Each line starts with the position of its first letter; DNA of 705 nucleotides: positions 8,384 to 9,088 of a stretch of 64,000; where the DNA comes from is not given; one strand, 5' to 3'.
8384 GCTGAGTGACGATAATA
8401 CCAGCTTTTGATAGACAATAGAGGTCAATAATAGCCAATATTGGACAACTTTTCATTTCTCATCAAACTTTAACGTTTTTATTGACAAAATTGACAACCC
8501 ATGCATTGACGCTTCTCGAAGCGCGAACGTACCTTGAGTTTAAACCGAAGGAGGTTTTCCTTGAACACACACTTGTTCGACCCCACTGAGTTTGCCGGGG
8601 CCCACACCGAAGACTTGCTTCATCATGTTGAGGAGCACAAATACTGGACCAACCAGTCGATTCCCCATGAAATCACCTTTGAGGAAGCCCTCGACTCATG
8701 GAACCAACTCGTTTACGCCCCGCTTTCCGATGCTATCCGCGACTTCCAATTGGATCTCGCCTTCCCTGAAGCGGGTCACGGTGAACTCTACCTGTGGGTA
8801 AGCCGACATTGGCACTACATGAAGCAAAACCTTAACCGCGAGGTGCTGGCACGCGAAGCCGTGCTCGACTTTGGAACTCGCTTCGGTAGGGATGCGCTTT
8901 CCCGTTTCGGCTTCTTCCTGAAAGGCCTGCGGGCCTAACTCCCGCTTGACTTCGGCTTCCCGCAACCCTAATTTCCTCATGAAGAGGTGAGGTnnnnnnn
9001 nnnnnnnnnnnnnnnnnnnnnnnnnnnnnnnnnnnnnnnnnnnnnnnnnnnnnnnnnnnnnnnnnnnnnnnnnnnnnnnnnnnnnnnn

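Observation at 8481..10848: Exported MsrA and MsrB encoded with a cytoplasmic FNR-like flavin reductase, behind an array of helical-turn-spaced ATTGAC repeats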

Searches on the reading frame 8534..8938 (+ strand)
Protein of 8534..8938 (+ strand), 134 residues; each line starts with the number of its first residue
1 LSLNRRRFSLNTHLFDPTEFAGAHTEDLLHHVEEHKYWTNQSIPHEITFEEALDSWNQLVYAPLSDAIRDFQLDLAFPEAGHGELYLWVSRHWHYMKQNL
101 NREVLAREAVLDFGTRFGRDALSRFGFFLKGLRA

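Call 4: search_protein_families(library=pfam, proteins=[window:8534-8938:+], max_evalue=0.01)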
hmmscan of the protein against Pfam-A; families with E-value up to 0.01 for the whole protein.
window:8534-8938:+ (134 aa): 0 families

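Call 6: search_protein_families(library=ncbifam, proteins=[window:8534-8938:+], max_evalue=0.01)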
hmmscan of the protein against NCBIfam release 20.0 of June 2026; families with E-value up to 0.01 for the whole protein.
window:8534-8938:+ (134 aa): 0 families

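Call 19: find_homologous_proteins(query=window:8561-8935:+, max_evalue=0.001)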
Query window:8561-8935:+ (125 aa): 43 proteins with E <= 0.001 among 56 candidates.
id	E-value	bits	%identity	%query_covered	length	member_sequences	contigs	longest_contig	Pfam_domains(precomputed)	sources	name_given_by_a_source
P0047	6.6e-81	287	99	100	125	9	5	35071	-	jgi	-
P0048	4.2e-80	284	99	100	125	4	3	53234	-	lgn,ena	-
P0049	7.7e-59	215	78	100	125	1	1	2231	-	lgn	-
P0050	1.3e-57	211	75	100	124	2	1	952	-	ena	-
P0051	2.3e-57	211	77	100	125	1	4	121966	-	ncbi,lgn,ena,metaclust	ncbi:MAG: hypothetical protein WCG80_08470 [Spirochaetales bacterium]|metaclust:\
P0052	2.0e-54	201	72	100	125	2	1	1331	-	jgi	jgi:hypothetical protein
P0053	4.1e-50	187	67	100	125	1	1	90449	-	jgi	-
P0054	2.0e-49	185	66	100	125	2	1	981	-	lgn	-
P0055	2.1e-49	185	67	100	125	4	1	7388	-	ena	-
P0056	9.1e-49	183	66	98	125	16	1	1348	-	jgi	jgi:hypothetical protein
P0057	1.0e-48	183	65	100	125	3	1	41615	-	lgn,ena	-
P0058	1.5e-48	182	66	100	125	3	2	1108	-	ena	-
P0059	1.6e-48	182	65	100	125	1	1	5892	-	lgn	-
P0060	1.9e-48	182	66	98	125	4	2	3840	-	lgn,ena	-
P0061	3.3e-48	181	65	100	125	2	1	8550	-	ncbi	-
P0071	4.3e-46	174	66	97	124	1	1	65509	-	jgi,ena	-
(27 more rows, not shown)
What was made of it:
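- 8561..8938 (+): ORF125, a conserved 125-aa cytoplasmic all-helical protein with no Cys. It is remotely DUF4032-related and is the first gene of the cluster. Its function is unknown. 43 homologue clusters at 58-99% identity (call 19).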

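Call 20: find_encoding_contigs(protein=P0051, flank=7000, max_places=2)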
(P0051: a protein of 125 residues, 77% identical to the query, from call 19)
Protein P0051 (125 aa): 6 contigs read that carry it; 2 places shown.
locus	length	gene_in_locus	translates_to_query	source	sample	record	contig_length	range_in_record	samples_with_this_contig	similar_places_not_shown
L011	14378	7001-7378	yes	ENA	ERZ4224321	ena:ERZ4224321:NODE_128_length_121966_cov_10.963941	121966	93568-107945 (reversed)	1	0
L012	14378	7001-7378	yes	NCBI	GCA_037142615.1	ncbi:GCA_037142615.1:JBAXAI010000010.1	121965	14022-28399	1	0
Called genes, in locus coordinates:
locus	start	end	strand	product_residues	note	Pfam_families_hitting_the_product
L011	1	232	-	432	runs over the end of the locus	PF13685:Fe-ADH_2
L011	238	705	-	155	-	-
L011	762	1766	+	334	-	PF00704:Glyco_hydro_18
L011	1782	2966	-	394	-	PF02653:BPD_transp_2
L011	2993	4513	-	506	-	PF00005:ABC_tran, PF13304:AAA_21 (faint), PF00005:ABC_tran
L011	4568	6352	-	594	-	PF01336:tRNA_anti-codon, PF00152:tRNA-synt_2, PF02938:GAD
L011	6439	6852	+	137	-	-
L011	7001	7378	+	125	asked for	-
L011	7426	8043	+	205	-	PF01625:PMSR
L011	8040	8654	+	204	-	PF01641:SelR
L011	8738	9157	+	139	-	-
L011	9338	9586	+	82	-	PF02604:PhdYeFM_antitox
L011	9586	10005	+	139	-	PF01850:PIN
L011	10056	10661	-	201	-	PF00694:Aconitase_C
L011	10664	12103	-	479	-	PF00330:Aconitase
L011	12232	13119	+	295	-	PF00126:HTH_1, PF03466:LysR_substrate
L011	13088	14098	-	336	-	PF00356:LacI, PF00532:Peripla_BP_1, PF13407:Peripla_BP_4, PF13377:Peripla_BP_3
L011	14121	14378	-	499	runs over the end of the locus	PF00128:Alpha-amylase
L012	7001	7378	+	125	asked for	-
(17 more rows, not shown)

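Call 21: find_encoding_contigs(protein=P0053, flank=7000, max_places=2)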
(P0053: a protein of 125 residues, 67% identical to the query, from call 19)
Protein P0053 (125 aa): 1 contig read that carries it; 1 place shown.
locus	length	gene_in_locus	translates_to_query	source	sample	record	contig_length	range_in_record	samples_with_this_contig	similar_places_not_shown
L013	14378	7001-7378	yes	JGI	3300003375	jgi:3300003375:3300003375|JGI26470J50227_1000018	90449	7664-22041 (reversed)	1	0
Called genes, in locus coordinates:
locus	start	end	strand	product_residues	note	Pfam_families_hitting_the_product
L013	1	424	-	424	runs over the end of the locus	-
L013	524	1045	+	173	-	-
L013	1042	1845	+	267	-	PF00106:adh_short, PF01370:Epimerase (weak), PF05368:NmrA (weak), PF08659:KR, PF13460:NAD_binding_10, PF13561:adh_short_C2, PF08643:DUF1776 (weak)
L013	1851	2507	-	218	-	PF00072:Response_reg, PF08281:Sigma70_r4_2 (weak), PF00196:GerE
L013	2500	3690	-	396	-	-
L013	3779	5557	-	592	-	PF01336:tRNA_anti-codon, PF00152:tRNA-synt_2, PF02938:GAD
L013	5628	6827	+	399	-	PF07228:SpoIIE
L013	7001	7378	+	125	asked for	-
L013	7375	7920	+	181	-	-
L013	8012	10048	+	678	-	-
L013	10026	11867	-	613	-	PF13522:GATase_6, PF13537:GATase_7, PF01380:SIS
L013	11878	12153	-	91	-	-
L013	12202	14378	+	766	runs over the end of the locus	PF21365:Glyco_hydro_31_3rd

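Call 22: find_encoding_contigs(protein=P0071, flank=7000, max_places=2)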
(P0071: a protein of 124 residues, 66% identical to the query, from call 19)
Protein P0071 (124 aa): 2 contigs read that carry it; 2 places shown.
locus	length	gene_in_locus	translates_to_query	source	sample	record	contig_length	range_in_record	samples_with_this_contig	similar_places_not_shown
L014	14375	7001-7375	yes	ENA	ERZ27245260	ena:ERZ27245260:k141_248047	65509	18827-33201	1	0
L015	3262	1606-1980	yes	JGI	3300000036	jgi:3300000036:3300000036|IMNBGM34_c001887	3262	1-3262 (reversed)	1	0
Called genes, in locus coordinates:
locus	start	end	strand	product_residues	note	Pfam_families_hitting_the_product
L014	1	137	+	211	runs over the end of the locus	PF02525:Flavodoxin_2, PF03358:FMN_red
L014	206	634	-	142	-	PF13801:Metal_resist, PF07813:LTXXQ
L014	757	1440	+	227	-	PF00072:Response_reg, PF00486:Trans_reg_C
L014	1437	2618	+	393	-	PF00672:HAMP, PF00512:HisKA (weak), PF13581:HATPase_c_2, PF02518:HATPase_c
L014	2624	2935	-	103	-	PF01909:NTP_transf_2, PF18765:Polbeta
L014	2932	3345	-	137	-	PF08780:NTase_sub_bind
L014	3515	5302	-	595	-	PF01336:tRNA_anti-codon, PF00152:tRNA-synt_2, PF02938:GAD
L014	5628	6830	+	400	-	PF07228:SpoIIE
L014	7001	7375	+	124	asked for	-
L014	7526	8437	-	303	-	PF01738:DLH, PF02129:Peptidase_S15 (weak)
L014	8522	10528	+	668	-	PF07690:MFS_1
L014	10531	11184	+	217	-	PF14378:PAP2_3 (faint), PF01569:PAP2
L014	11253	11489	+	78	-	-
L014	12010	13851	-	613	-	PF13522:GATase_6, PF13537:GATase_7, PF01380:SIS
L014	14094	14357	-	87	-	-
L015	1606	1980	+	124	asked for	-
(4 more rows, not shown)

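Call 29: find_related_loci(query=A1, collection=genome_contigs, flank=6000)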
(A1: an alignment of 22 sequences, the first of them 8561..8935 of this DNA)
Query A1 (125 aa) in genome_contigs; peptide patterns used: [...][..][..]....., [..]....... (x = any residue, [..] = any of these).
58 stretches matched a pattern; 9 encode a relative of the query (tblastn E <= 1e-3); 9 distinct loci.
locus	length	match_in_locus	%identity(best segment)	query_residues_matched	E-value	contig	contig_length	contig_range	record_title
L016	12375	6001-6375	77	1-125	4e-62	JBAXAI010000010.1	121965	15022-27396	MAG: Spirochaetales bacterium isolate ELA137 MAG137_10, whole genome shotgun sequence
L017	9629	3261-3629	67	1-123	1e-53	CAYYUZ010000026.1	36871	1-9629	MAG TPA_asm: uncultured Spirochaetales bacterium isolate binchicken_co54_357 genome assembly, contig: NODE_1906_length_3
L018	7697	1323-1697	60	1-125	4e-49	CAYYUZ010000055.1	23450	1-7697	MAG TPA_asm: uncultured Spirochaetales bacterium isolate binchicken_co54_357 genome assembly, contig: NODE_3776_length_2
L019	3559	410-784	61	1-125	1e-48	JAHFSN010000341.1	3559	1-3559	MAG: Spirochaetaceae bacterium isolate nzgw599 NODE_106171_length_3560_cov_1.964525, whole genome shotgun sequence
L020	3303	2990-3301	63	1-104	1e-40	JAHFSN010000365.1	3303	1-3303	MAG: Spirochaetaceae bacterium isolate nzgw599 NODE_120543_length_3304_cov_2.687716, whole genome shotgun sequence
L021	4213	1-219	66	51-123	1e-28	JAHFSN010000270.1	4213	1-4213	MAG: Spirochaetaceae bacterium isolate nzgw599 NODE_79509_length_4214_cov_2.279990, whole genome shotgun sequence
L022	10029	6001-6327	44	17-125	4e-27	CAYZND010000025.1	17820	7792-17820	MAG TPA_asm: uncultured Mesoterricola sp. isolate SRP231805_co2_259 genome assembly, contig: NODE_1823_length_17820_cov_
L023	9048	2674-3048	40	1-124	8e-27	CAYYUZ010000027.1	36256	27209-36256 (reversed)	MAG TPA_asm: uncultured Spirochaetales bacterium isolate binchicken_co54_357 genome assembly, contig: NODE_1965_length_3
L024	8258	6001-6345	45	13-125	9e-31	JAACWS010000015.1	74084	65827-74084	MAG: Spirochaetales bacterium isolate CG_2015-01t_49_51 CG_2015-01t_curated_scaffold_107, whole genome shotgun sequence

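Call 34: search_protein_families(library=pfam, proteins=[L011:8738-9154:+, L011:6439-6849:+, window:8561-8935:+], max_evalue=10)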
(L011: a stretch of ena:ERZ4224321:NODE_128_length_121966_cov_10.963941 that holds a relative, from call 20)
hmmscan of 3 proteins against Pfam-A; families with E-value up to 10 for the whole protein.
L011:8738-9154:+ (139 aa): 2 families
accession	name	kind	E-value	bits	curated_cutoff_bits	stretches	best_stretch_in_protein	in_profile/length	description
PF04217.19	DUF412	-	0.25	11.8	23.6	1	38-81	32-76/141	Protein of unknown function, DUF412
PF07457.16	DUF1516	-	0.31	11.6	30.5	1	18-112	11-107/108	Protein of unknown function (DUF1516)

L011:6439-6849:+ (137 aa): 1 family
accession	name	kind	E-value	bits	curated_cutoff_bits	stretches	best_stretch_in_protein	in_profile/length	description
PF25056.1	DUF7793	-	0.0033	17.9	26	1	77-125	60-110/113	Domain of unknown function (DUF7793)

window:8561-8935:+ (125 aa): 2 families
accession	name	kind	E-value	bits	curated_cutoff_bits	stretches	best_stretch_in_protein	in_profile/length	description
PF13224.11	DUF4032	-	0.049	13.9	23.8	1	16-49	127-160/163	Domain of unknown function (DUF4032)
PF22406.1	DdMyo7_FERM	-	0.13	13.1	27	1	23-57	4-38/111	DdMyo7 FERM domain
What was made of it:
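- On DUF4032 (Pfam PF13224), tested for ORF125: ORF125 alone scores 13.9 bits against a cut-off of 23.8 (call 34).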

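Call 39: predict_structure(alignment_id=A1)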
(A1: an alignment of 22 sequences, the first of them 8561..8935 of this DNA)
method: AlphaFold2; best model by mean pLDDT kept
length: 125 residues; sequences in the alignment: 22
mean_pLDDT: 72.1   pTM: 0.64
mean pLDDT of the five models: 72.1, 70.1, 68.6, 65.4, 65.4
residues with pLDDT >= 90: 22; 70-90: 56; 50-70: 18; < 50: 29
segments of 3 or more residues with pLDDT < 50: 1-18, 26-36
pLDDT, mean of each block of 10 residues (from residue 1): 37 45 49 50 69 87 89 84 84 87 93 88 79
secondary structure, 60 per line:
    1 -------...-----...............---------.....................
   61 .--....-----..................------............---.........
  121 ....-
elements in order: H16-30 H40-61 H64-67 H73-90 H97-108 H112-124
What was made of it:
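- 8561..8938 (+): AF2 model with pLDDT 72, all helical (call 39).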

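Call 45: fold_search(model_id=the predicted structure, library=pdb)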
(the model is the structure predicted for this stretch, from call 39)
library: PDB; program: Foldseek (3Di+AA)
matches with E <= 10: 23; with E <= 0.001: 0
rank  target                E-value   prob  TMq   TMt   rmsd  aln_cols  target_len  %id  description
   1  6uri_B                2.1e+00  0.12  0.25  0.10  12.3       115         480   12  HIV-1 Nef in complex with the CD4 cytoplasmic domain and the AP2 clathrin adaptor complex (released 2020-07-29)
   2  8hdv_B                2.7e+00  0.08  0.23  0.22   8.8       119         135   14  De novo design cavitated protein without predefined topology (released 2023-01-18)
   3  4g91_B                4.2e+00  0.14  0.30  0.38   7.9        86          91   17  CCAAT-binding complex from Aspergillus nidulans (released 2012-10-31)
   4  4g92_B                4.2e+00  0.14  0.30  0.38   8.0        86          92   17  CCAAT-binding complex from Aspergillus nidulans with DNA (released 2012-10-31)
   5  8yrd_B                6.0e+00  0.05  0.27  0.11  10.1       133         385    9  Cryo-EM structure of hydroxylase in soluble methane monooxygenase from Methylosinus sporium 5 (released 2025-06-25)
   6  5g49_A                6.7e+00  0.10  0.31  0.37  14.7       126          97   10  Crystal structure of the Arabodopsis thaliana histone-fold dimer L1L NF-YC3 (released 2016-12-07)
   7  7fda_F                7.1e+00  0.03  0.21  0.08  12.4        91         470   18  CryoEM Structure of Reconstituted V-ATPase, state1 (released 2021-12-22)
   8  5y0d_D                7.5e+00  0.08  0.27  0.34   7.5        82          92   10  Crystal Structure of the human nucleosome containing the H2B E76K mutant (released 2018-07-18)
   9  7u0g_D                7.5e+00  0.05  0.27  0.31   8.5       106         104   10  structure of LIN28b nucleosome bound 3 OCT4 (released 2023-06-28)
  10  7qcf_B                7.5e+00  0.03  0.20  0.11  13.3       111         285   12  X-ray crystallographic structure of E. coli K-12 glycyl-tRNA synthetase alpha subunit (glyQ) (released 2022-05-04)
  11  7k7g_D                8.3e+00  0.08  0.27  0.34  13.1       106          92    7  nucleosome and Gal4 complex (released 2021-03-31)
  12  6wmu_K                8.3e+00  0.03  0.20  0.14  12.0       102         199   19  E. coli RNAPs70-SspA-gadA DNA complex (released 2020-11-11)
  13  1q9c_H                8.3e+00  0.03  0.21  0.17   8.8        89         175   16  Crystal Structure of the Histone domain of Son of Sevenless (released 2003-12-09)
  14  5cpk_D                8.8e+00  0.07  0.26  0.32  13.5       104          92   10  Nucleosome containing methylated Sat2L DNA (released 2015-10-28)
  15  6kbb_B                8.8e+00  0.07  0.27  0.34   7.6        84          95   11  Role of the DEF/Y motif of Swc5 in histone H2A.Z deposition (released 2020-01-29)
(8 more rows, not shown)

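Call 63: search_protein_representatives(alignment_id=A1)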
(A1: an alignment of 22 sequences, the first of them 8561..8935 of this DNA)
Query: 22 sequences, 125 profile positions. Proteins with E-value up to 0.001 (for the whole library): 444; up to 1e-10: 95; up to 1e-30: 4. The best 150 are listed.
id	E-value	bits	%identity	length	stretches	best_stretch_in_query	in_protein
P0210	1.3e-44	167.2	-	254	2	12-123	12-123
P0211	2.9e-41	156.4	-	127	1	1-121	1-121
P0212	3.2e-38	146.5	-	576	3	17-117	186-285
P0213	3.6e-36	139.9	-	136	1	1-79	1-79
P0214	2.2e-30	121.2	-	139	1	8-121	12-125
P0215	2.4e-30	121.1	-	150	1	17-125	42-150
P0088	9.5e-29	115.9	-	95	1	63-125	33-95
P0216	1.9e-28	114.9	-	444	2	18-111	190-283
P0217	7.1e-28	113.1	-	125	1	14-123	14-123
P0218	2.0e-27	111.7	-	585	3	19-122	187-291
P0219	2.2e-27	111.5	-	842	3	19-111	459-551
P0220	6.6e-27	110.0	-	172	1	16-122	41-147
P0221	1.9e-26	108.5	-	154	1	13-120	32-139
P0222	3.7e-26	107.6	-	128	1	9-118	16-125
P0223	1.1e-25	106.0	-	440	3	14-122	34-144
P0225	8.7e-25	103.1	-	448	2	17-113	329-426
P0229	1.4e-22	96.0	-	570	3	12-110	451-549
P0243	3.0e-16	75.6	-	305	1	17-110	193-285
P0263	2.9e-14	69.2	-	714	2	18-104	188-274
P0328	2.0e-09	53.5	-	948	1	18-105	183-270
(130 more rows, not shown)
